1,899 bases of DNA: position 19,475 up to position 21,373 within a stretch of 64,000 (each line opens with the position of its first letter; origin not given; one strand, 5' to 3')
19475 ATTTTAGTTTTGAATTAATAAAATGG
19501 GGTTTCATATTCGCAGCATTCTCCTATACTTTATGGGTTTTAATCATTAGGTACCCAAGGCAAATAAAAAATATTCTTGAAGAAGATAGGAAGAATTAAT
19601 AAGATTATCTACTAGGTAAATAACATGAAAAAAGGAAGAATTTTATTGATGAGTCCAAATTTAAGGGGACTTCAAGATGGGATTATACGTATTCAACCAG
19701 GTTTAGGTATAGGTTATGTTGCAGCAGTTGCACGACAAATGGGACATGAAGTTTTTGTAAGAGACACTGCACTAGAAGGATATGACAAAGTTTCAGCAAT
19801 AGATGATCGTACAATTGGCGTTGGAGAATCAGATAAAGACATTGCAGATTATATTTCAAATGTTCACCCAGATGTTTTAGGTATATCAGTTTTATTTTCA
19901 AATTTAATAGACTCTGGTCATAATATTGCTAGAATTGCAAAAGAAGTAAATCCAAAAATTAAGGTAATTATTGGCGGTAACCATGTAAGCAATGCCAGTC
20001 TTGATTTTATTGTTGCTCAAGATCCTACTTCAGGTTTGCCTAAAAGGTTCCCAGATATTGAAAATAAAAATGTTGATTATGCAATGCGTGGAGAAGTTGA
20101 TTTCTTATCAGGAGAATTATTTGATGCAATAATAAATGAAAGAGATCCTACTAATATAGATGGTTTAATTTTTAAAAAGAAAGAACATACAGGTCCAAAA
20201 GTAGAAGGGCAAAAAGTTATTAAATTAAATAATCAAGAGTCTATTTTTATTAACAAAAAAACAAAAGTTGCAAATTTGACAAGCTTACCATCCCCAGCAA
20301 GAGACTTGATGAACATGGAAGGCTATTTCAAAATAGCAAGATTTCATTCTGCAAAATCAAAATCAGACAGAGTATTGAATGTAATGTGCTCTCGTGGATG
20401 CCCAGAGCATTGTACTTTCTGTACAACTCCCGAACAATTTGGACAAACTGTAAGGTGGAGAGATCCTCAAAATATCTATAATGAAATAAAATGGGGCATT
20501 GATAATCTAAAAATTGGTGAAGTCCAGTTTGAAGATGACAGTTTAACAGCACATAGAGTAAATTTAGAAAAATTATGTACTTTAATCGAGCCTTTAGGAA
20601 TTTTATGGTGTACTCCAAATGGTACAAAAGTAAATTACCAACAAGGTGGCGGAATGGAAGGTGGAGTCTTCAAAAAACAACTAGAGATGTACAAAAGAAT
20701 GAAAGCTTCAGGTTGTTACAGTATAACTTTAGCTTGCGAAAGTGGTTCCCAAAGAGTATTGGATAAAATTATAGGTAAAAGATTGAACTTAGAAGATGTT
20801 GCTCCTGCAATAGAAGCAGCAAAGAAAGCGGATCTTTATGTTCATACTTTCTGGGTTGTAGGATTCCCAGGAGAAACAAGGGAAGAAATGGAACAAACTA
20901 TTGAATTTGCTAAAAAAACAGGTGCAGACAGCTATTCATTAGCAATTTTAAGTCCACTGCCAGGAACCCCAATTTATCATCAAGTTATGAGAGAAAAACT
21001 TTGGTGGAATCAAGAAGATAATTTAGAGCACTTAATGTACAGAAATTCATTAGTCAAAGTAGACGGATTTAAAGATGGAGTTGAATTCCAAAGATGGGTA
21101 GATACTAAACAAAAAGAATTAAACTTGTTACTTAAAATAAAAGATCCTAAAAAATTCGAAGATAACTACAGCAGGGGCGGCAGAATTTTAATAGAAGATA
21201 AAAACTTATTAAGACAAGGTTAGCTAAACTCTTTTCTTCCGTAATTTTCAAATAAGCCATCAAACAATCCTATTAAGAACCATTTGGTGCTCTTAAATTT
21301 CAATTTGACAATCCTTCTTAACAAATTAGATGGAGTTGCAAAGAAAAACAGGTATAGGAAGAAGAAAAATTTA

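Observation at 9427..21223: Phosphonate cluster in a DPANN-like archaeon: fosfomycin-like early steps wired to CDP-alcohol phosphotransferases and a flippase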

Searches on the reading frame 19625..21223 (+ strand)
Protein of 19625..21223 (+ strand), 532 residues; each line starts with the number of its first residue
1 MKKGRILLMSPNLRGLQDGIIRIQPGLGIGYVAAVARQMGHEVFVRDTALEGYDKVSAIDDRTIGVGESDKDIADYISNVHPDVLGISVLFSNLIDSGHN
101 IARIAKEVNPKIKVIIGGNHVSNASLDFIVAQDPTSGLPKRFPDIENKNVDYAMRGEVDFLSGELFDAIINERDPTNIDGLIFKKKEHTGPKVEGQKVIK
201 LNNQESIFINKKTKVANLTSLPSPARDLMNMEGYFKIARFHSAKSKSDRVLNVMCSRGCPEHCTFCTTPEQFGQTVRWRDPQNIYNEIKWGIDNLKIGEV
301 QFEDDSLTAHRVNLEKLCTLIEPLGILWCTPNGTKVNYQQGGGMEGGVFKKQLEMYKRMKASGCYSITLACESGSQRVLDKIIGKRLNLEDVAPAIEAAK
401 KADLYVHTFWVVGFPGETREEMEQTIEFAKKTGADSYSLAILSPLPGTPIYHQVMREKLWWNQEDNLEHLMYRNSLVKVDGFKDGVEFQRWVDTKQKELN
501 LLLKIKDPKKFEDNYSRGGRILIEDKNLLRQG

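Call 4: search_protein_families(library=pfam, proteins=[window:19625-21223:+], max_evalue=0.01)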
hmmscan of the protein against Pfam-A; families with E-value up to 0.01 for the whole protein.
window:19625-21223:+ (532 aa): 2 families
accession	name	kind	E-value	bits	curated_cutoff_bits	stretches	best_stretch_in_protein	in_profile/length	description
PF04055.27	Radical_SAM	-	2.3e-19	70.6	29.5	1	255-429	3-166/166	Radical SAM superfamily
PF02310.24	B12-binding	-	1.5e-11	44.6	32.1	1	26-124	14-94/121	B12 binding domain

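Call 5: search_protein_families(library=ncbifam, proteins=[window:19625-21223:+], max_evalue=0.001)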
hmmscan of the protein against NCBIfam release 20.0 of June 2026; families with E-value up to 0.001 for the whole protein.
window:19625-21223:+ (532 aa): 30 families (the best 25 are shown)
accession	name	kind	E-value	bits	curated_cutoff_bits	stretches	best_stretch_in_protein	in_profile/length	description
NF038361.1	rSAM_Sden_1168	equivalog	4.1e-60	203.9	575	1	4-456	63-475/560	Sden_1168 family B12-binding radical SAM P-methyltransferase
TIGR03471.1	HpnJ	equivalog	7.6e-35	120.7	577.6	1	99-466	85-398/472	hopanoid biosynthesis associated radical SAM protein HpnJ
NF050148.1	rSAM_ApyD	equivalog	3.9e-28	98.2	750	2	250-454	199-393/645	RiPP biosynthesis radical SAM protein ApyD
TIGR04479.1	bcpD_PhpK_rSAM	subfamily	6.9e-28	97.3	600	1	244-453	235-430/504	PhpK family radical SAM P-methyltransferase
TIGR04014.1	B12_SAM_MJ_0865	equivalog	1.9e-23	83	360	2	368-457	273-361/434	methyl-coenzyme M reductase glutamine C-methyltransferase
TIGR02026.1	BchE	equivalog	3e-22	79.1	481.35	1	51-456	35-389/497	magnesium-protoporphyrin IX monomethyl ester anaerobic oxidative cyclase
TIGR04013.1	B12_SAM_MJ_1487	hypoth_equivalog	4.1e-22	78.5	251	2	366-470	268-372/382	TIGR04013 family B12-binding domain/radical SAM domain-containing protein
NF033070.1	rSAM_AprD4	equivalog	1.4e-21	76.9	500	1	213-466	165-401/456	AprD4 family radical SAM diol-dehydratase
TIGR04072.2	rSAM_ladder_B12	equivalog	3e-21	75.6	360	1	246-482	176-400/443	lipid biosynthesis B12-binding/radical SAM protein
TIGR00089.1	TIGR00089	subfamily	1.5e-16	60.2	251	1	236-452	126-338/429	MiaB/RimO family radical SAM methylthiotransferase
TIGR04367.1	HpnR_B12_rSAM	equivalog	4.4e-15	55.2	650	1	20-456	17-375/490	hopanoid C-3 methylase HpnR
TIGR04385.1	B12_rSAM_cofa1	equivalog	1.8e-13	50.5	450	1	146-429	119-361/438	B12 lower ligand biosynthesis radical SAM protein BzaD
NF033712.0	B12_rSAM_KedN5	subfamily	1.1e-12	47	700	1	74-421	55-359/624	KedN5 family methylcobalamin-dependent radical SAM C-methyltransferase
TIGR03975.1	rSAM_ocin_1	subfamily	1.8e-12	46.6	281.85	1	72-426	119-424/606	RiPP maturation radical SAM C-methyltransferase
TIGR01574.1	miaB-methiolase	equivalog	1.1e-11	44.4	355.3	1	361-452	253-345/437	tRNA (N6-isopentenyl adenosine(37)-C2)-methylthiotransferase MiaB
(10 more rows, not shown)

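Call 8: search_solved_structures(query=window:19625-21223:+, max_evalue=0.01)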
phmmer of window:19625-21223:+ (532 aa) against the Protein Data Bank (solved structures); distinct sequences matched with E-value up to 0.01: 7.
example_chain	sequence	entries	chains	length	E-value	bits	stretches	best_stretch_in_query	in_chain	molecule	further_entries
9ccb_A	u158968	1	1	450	4.2e-17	65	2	370-454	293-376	Radical SAM core domain-containing protein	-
6fd2_B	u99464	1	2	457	4.9e-15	58.2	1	216-467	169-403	Putative apramycin biosynthetic oxidoreductase 4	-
2qgq_A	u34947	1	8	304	3.7e-08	35.5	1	253-452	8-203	Protein TM_1862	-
4jc0_A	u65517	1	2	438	5.9e-08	34.8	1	253-452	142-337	Ribosomal protein S12 methylthiotransferase RimO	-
7kdx_A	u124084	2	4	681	2.3e-06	29.6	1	255-434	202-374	Methyltransferase TokK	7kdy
7mjv_A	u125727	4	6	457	9.3e-05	24.3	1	254-449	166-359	tRNA-2-methylthio-N(6)-dimethylallyladenosine synthase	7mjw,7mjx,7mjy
7mjz_A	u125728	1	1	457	0.0001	24.2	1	254-449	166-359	tRNA-2-methylthio-N(6)-dimethylallyladenosine synthase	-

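Call 17: find_homologous_proteins(query=window:19625-21223:+, max_evalue=1e-20)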
Query window:19625-21223:+ (532 aa): 1116 proteins with E <= 1e-20 among 8000 candidates; the best 120 are listed.
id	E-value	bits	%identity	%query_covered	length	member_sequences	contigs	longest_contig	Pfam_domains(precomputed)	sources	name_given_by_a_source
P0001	0.0e+0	1217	99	100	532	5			PF04055.28,PF02310.25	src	-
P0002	1.6e-192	659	57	98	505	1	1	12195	PF04055.28,PF02310.25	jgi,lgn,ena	-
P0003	1.2e-191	656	57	97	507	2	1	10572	PF04055.28,PF02310.25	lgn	-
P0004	6.3e-189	647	57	95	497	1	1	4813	PF04055.28,PF02310.25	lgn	-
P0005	3.2e-186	638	56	98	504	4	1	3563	PF04055.28,PF02310.25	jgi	-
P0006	7.7e-185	633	56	97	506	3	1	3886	PF04055.28,PF02310.25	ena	-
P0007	9.8e-184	630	55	98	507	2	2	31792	PF04055.28,PF02310.25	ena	-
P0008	1.8e-182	626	56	100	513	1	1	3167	PF04055.28,PF02310.25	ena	-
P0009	1.9e-182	626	55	100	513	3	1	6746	PF04055.28,PF02310.25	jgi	jgi:radical SAM superfamily enzyme YgiQ (UPF0313 family)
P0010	6.9e-182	624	57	96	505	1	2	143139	PF04055.28,PF02310.25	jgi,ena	jgi:radical SAM superfamily enzyme YgiQ (UPF0313 family)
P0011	8.9e-181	620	57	98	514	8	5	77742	PF04055.28,PF02310.25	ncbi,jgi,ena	-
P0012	8.5e-180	617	54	97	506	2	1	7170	PF04055.28,PF02310.25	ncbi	-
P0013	1.2e-179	616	55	97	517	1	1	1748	PF04055.28,PF02310.25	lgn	-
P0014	2.2e-177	609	53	98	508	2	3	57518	PF04055.28,PF02310.25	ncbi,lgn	-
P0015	5.0e-177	608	54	98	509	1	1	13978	PF04055.28,PF02310.25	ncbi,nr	ncbi:MAG: radical SAM protein [Magnetococcales bacterium]|nr:radical SAM protein [Magnetococcales ba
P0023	1.9e-173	596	55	96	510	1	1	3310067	PF04055.28,PF02310.25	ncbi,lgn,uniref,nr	ncbi:MAG: radical SAM protein [Candidatus Nitrohelix vancouverensis]|uniref:Radical SAM protein n=1 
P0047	2.9e-165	569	52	97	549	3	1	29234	PF04055.28,PF02310.25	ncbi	ncbi:MAG: radical SAM protein [Nanoarchaeota archaeon]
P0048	2.9e-165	569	52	100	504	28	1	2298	PF04055.28,PF02310.25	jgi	jgi:phosphonoacetaldehyde methylase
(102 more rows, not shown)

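Call 18: find_encoding_contigs(protein=P0047, flank=10000, max_places=3)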
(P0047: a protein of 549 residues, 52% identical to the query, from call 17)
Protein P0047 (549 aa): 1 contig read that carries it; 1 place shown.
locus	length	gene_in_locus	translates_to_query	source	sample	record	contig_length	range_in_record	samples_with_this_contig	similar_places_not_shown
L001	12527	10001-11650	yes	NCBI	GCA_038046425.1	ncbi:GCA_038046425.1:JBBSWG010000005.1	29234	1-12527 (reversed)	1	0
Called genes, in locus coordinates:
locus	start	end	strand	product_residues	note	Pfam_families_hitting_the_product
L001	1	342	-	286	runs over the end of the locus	PF00892:EamA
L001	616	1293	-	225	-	PF00702:Hydrolase, PF12710:HAD (weak), PF13419:HAD_2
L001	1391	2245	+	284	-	PF03372:Exo_endo_phos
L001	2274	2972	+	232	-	PF00702:Hydrolase, PF08282:Hydrolase_3 (faint), PF12710:HAD, PF13419:HAD_2 (weak)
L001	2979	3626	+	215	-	PF04117:Mpv17_PMP22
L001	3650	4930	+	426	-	PF13439:Glyco_transf_4, PF13579:Glyco_trans_4_4 (faint), PF20706:GT4-conflict (weak), PF00534:Glycos_transf_1, PF13692:Glyco_trans_1_4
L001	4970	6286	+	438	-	PF01467:CTP_transf_like, PF13714:PEP_mutase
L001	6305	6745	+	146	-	-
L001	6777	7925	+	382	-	PF02776:TPP_enzyme_N, PF02775:TPP_enzyme_C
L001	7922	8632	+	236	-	PF00483:NTP_transferase, PF12804:NTP_transf_3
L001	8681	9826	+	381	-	PF00465:Fe-ADH, PF13685:Fe-ADH_2 (faint), PF25137:ADH_Fe_C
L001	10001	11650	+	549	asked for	PF02310:B12-binding, PF04055:Radical_SAM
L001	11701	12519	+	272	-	PF01066:CDP-OH_P_transf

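Call 19: find_encoding_contigs(protein=P0023, flank=10000, max_places=2)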
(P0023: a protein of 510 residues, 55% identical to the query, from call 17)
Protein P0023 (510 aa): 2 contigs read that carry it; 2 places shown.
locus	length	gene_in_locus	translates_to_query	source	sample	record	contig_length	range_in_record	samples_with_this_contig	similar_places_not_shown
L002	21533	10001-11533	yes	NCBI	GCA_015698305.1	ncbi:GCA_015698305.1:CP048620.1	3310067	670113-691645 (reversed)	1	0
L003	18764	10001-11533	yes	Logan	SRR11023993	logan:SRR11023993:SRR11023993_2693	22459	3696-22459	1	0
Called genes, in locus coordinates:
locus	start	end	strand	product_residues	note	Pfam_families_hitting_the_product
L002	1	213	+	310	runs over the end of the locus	PF00849:PseudoU_synth_2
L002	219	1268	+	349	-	PF01207:Dus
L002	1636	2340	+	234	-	PF08032:SpoU_sub_bind (weak), PF00588:SpoU_methylase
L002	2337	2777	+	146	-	PF09990:DUF2231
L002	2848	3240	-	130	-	PF09990:DUF2231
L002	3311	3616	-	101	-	PF02416:TatA_B_E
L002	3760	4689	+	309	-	PF06574:FAD_syn, PF01687:Flavokinase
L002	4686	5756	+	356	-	PF03706:LPG_synthase_TM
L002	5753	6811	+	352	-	PF03706:LPG_synthase_TM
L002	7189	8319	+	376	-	PF00266:Aminotran_5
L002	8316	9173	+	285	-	PF01066:CDP-OH_P_transf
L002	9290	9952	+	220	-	PF05711:TylF, PF13578:Methyltransf_24 (weak)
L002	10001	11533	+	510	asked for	PF02310:B12-binding, PF04055:Radical_SAM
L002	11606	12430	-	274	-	PF13649:Methyltransf_25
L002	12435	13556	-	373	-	PF02776:TPP_enzyme_N, PF02775:TPP_enzyme_C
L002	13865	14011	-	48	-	-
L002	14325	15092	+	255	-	-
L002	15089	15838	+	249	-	-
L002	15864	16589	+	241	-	-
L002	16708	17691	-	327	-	PF00805:Pentapeptide, PF13599:Pentapeptide_4 (faint), PF13576:Pentapeptide_3 (faint), PF00805:Pentapeptide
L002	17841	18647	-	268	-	PF02621:VitK2_biosynth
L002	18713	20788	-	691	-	PF03030:H_PPase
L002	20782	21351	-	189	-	PF01195:Pept_tRNA_hydro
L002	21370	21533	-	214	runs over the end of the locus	PF01386:Ribosomal_L25p, PF14693:Ribosomal_TL5_C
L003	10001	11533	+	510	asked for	PF02310:B12-binding, PF04055:Radical_SAM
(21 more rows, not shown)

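Call 20: find_encoding_contigs(protein=P0010, flank=10000, max_places=2)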
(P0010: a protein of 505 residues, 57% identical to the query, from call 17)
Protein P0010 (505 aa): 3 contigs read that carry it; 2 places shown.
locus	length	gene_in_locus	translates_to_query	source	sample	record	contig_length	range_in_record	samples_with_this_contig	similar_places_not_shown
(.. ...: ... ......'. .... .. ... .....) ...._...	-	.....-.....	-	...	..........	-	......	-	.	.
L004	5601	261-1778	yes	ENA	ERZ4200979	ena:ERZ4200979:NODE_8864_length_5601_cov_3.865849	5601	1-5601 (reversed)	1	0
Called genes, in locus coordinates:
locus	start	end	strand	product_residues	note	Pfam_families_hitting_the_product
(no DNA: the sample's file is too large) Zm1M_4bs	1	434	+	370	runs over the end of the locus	PF00070:Pyr_redox (faint), PF00890:FAD_binding_2 (weak), PF01266:DAO (weak), PF01593:Amino_oxidase, PF07992:Pyr_redox_2 (weak), PF12831:FAD_oxidored (faint), PF13450:NAD_binding_8, PF03275:GLF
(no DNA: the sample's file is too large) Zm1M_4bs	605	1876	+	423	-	PF04055:Radical_SAM, PF13186:SPASM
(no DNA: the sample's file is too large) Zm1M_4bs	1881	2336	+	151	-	PF13302:Acetyltransf_3, PF00583:Acetyltransf_1 (weak)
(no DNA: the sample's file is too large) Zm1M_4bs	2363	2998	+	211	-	PF00551:Formyl_trans_N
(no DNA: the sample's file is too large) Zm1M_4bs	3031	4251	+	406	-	PF01041:DegT_DnrJ_EryC1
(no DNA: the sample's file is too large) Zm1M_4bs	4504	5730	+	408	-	-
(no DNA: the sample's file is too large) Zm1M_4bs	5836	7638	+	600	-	PF00664:ABC_membrane, PF02463:SMC_N (weak), PF00005:ABC_tran, PF09818:ABC_ATPase (faint), PF13555:AAA_29 (faint)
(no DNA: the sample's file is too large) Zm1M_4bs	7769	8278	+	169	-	PF01467:CTP_transf_like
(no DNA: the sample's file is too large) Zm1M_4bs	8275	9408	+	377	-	PF00465:Fe-ADH, PF25137:ADH_Fe_C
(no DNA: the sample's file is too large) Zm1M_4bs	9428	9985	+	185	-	PF01583:APS_kinase, PF13238:AAA_18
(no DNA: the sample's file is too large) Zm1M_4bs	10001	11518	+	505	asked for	PF02310:B12-binding, PF04055:Radical_SAM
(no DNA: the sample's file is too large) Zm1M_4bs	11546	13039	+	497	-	PF02310:B12-binding, PF04055:Radical_SAM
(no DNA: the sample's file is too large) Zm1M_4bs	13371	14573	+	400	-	PF13469:Sulfotransfer_3, PF00685:Sulfotransfer_1 (weak)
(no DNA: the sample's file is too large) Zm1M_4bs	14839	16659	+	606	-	PF04055:Radical_SAM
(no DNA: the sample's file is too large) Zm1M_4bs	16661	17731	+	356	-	PF00724:Oxidored_FMN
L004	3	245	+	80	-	?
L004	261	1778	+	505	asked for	PF02310:B12-binding, PF04055:Radical_SAM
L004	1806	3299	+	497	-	PF02310:B12-binding, PF04055:Radical_SAM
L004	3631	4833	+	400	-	PF13469:Sulfotransfer_3, PF00685:Sulfotransfer_1 (weak)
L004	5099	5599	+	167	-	?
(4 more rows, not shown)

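Call 28: find_related_loci(query=A1, collection=genome_contigs, flank=10000)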
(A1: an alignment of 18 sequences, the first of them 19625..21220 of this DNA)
Query A1 (532 aa) in genome_contigs; peptide patterns used: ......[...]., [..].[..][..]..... (x = any residue, [..] = any of these).
133 stretches matched a pattern; 85 encode a relative of the query (tblastn E <= 1e-3); the best 80 are kept; 80 distinct loci.
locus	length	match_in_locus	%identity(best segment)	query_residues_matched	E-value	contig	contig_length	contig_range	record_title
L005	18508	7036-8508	56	2-515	0e+0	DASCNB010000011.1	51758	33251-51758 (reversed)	MAG TPA_asm: Nitrospinota bacterium isolate Fu_MAG_119 c_000000094775, whole genome shotgun sequence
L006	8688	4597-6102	53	1-522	0e+0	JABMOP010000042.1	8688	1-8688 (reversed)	MAG: Rhodospirillales bacterium isolate bin.359 k141_591581, whole genome shotgun sequence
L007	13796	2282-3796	54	2-524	0e+0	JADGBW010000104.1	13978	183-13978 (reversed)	MAG: Magnetococcales bacterium isolate nwagbin5 nwag_bin5_NODE_551_length_13978_cov_7.868276, whole genome shotgun seque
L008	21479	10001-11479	53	2-510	0e+0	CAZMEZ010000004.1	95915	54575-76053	MAG TPA_asm: uncultured Planctomycetia bacterium isolate SRP141376_co1_78 genome assembly, contig: NODE_570_length_95915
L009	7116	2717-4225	52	1-531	7e-179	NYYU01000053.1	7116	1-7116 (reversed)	MAG: Parcubacteria group bacterium isolate ARS72 MHASMcontig_634080, whole genome shotgun sequence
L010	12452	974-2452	52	1-510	6e-178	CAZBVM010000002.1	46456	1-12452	MAG TPA_asm: uncultured Candidatus Saccharibacteria bacterium isolate binchicken_co38_663 genome assembly, contig: NODE_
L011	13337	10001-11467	53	1-510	1e-176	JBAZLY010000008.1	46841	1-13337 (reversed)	MAG: Candidatus Omnitrophota bacterium isolate SO_2017_LW4_28 scaffold_1829_c2_LW137-91_2017, whole genome shotgun seque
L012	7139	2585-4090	53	5-524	1e-175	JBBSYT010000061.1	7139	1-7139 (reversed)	MAG: Nanoarchaeota archaeon isolate H51-bin127_1 H51_bin127_1_000000000061, whole genome shotgun sequence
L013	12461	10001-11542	52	2-515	1e-173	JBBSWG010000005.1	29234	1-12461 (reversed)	MAG: Nanoarchaeota archaeon isolate H51-bin332_1 H51_bin332_1_000000000005, whole genome shotgun sequence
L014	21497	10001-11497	53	5-524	9e-173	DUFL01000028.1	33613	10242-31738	MAG TPA_asm: Candidatus Woesearchaeota archaeon isolate UBA10107 contig_2533, whole genome shotgun sequence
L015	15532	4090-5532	52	5-510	3e-171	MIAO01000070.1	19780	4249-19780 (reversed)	MAG: Spirochaetes bacterium GWB1_36_13 gwb1_scaffold_2558, whole genome shotgun sequence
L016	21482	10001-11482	51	1-517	2e-171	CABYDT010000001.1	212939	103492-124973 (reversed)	MAG: uncultured Pelagibacteraceae bacterium isolate AG-894-A09 genome assembly, contig: AG-894-A09_NODE_1, whole genome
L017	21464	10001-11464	51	6-517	3e-169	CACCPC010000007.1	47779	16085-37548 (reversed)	uncultured Pelagibacteraceae bacterium isolate AG-901-J10 genome assembly, contig: AG-901-J10_NODE_7, whole genome shotg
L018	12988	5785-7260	50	1-515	7e-169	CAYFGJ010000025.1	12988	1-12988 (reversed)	MAG TPA_asm: uncultured Ectothiorhodospiraceae bacterium isolate ERP001736_co2_127 genome assembly, contig: NODE_1959_le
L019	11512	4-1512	49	1-531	9e-169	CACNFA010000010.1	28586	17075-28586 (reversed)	MAG: uncultured Pelagibacteraceae bacterium isolate AG-920-I07 genome assembly, contig: AG-920-I07_NODE_10, whole genome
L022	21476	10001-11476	51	2-515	4e-167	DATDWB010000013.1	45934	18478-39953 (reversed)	MAG TPA_asm: Candidatus Nanoarchaeia archaeon isolate SMAG_U8099 k141_827221, whole genome shotgun sequence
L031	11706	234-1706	50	2-510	5e-162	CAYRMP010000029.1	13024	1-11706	MAG TPA_asm: uncultured Methanosarcinales archaeon isolate binchicken_co38_613 genome assembly, contig: NODE_10136_lengt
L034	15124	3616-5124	49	1-531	5e-161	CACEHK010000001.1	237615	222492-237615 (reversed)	uncultured Pelagibacteraceae bacterium isolate AG-390-N18 genome assembly, contig: AG-390-N18_NODE_1, whole genome shotg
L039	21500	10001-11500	49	1-521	3e-153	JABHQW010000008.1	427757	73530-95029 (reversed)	MAG: Candidatus Woesearchaeota archaeon isolate SI039_bin115 k141_1797022, whole genome shotgun sequence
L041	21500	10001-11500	50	1-531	5e-164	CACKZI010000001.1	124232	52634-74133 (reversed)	uncultured Pelagibacteraceae bacterium isolate AG-461-A07 genome assembly, contig: AG-461-A07_NODE_1, whole genome shotg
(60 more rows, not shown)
